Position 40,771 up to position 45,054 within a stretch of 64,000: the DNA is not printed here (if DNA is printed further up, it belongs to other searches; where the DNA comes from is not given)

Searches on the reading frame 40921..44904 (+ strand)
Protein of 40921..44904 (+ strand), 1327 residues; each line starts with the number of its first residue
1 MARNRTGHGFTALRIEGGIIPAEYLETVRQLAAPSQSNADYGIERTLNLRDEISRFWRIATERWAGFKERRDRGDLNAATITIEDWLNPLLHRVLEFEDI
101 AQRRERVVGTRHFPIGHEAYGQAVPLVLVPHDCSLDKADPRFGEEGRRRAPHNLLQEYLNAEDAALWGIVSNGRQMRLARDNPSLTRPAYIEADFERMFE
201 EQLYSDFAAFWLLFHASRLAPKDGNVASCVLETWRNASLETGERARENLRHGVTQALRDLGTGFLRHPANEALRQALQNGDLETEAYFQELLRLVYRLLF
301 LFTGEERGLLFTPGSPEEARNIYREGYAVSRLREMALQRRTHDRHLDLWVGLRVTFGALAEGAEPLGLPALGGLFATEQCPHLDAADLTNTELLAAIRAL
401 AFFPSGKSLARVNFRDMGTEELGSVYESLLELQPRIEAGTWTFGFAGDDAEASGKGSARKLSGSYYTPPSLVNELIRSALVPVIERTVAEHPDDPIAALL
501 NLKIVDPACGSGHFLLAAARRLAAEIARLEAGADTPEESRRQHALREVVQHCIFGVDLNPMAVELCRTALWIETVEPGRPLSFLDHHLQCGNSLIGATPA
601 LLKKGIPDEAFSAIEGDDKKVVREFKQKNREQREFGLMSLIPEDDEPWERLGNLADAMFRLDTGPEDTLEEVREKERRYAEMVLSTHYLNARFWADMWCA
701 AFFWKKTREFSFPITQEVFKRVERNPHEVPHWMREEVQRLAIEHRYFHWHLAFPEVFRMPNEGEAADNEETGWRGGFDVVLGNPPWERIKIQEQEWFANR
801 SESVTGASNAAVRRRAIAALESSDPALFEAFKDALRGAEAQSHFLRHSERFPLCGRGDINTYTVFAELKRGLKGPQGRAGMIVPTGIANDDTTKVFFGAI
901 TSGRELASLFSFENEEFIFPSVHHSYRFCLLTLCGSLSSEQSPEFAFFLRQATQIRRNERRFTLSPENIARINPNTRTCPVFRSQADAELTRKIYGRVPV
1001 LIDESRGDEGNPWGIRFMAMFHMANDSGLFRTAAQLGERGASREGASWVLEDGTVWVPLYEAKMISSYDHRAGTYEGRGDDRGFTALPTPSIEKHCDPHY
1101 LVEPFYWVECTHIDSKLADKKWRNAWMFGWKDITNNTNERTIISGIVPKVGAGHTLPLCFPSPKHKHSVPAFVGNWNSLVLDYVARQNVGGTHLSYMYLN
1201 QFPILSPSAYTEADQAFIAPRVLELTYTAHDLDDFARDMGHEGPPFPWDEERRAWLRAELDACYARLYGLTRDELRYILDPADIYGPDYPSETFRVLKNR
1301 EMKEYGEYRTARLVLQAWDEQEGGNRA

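Call 86: search_protein_families(library=padloc, proteins=[window:40921-44904:+], max_evalue=0.00001)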
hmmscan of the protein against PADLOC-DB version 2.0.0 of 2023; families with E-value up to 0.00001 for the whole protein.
window:40921-44904:+ (1327 aa): 35 families (the best 25 are shown)
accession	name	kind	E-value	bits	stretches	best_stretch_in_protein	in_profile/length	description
PDLC02643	DrmMI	-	2e-74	249.3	2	455-787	548-879/1347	DrmMI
PDLC02638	DrmMI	-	3e-49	166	2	455-788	547-883/935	DrmMI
PDLC03622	REase_MTase_IIG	-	2.9e-47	158.8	3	522-612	569-658/1524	Type IIG restriction enzyme-methyltransferase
PDLC03613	REase_MTase_IIG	-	1.1e-38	130.7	2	773-1280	745-1231/1250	Type IIG restriction enzyme-methyltransferase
PDLC03620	REase_MTase_IIG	-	5e-33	111.8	1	527-598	654-727/1378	Type IIG restriction enzyme-methyltransferase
PDLC02645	DrmMI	-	4.6e-29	99.2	2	538-599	654-715/772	DrmMI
PDLC03618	REase_MTase_IIG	-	4.8e-29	98.3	1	454-597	541-713/1429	Type IIG restriction enzyme-methyltransferase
PDLC02644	DrmMI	-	2.4e-26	90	1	454-596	57-228/988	DrmMI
PDLC02639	DrmMI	-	2.9e-24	83.4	1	459-598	247-388/803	DrmMI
PDLC03614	REase_MTase_IIG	-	6.3e-24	81.7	2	736-922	922-1093/1584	Type IIG restriction enzyme-methyltransferase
PDLC02646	DrmMI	-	1.1e-20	71.4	1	533-598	30-99/792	DrmMI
PDLC03611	REase_MTase_IIG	-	1.6e-20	70.2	1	458-602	513-659/1532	Type IIG restriction enzyme-methyltransferase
PDLC03629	REase_MTase_IIG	-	9.1e-20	68.1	1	497-597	431-536/1182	Type IIG restriction enzyme-methyltransferase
PDLC03609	REase_MTase_IIG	-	1.2e-16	57.7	1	497-596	432-533/1066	Type IIG restriction enzyme-methyltransferase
PDLC03604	REase_MTase_IIG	-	3.1e-15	53.3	1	411-602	315-509/1011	Type IIG restriction enzyme-methyltransferase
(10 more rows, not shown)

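Call 87: search_protein_families(library=pfam, proteins=[window:40921-44904:+], max_evalue=0.00001)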
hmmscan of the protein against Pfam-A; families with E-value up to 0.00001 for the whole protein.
window:40921-44904:+ (1327 aa): 3 families
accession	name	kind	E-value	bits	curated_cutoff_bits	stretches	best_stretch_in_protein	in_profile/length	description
PF07669.17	Eco57I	-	4.6e-17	63.1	25.3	1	551-795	1-96/171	Eco57I restriction-modification methylase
PF02384.22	N6_Mtase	-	2.8e-08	33.9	20.4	1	459-576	22-103/311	N-6 DNA Methylase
PF20473.4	MmeI_Mtase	-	2e-07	30.9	27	1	499-573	18-85/259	MmeI, DNA-methyltransferase domain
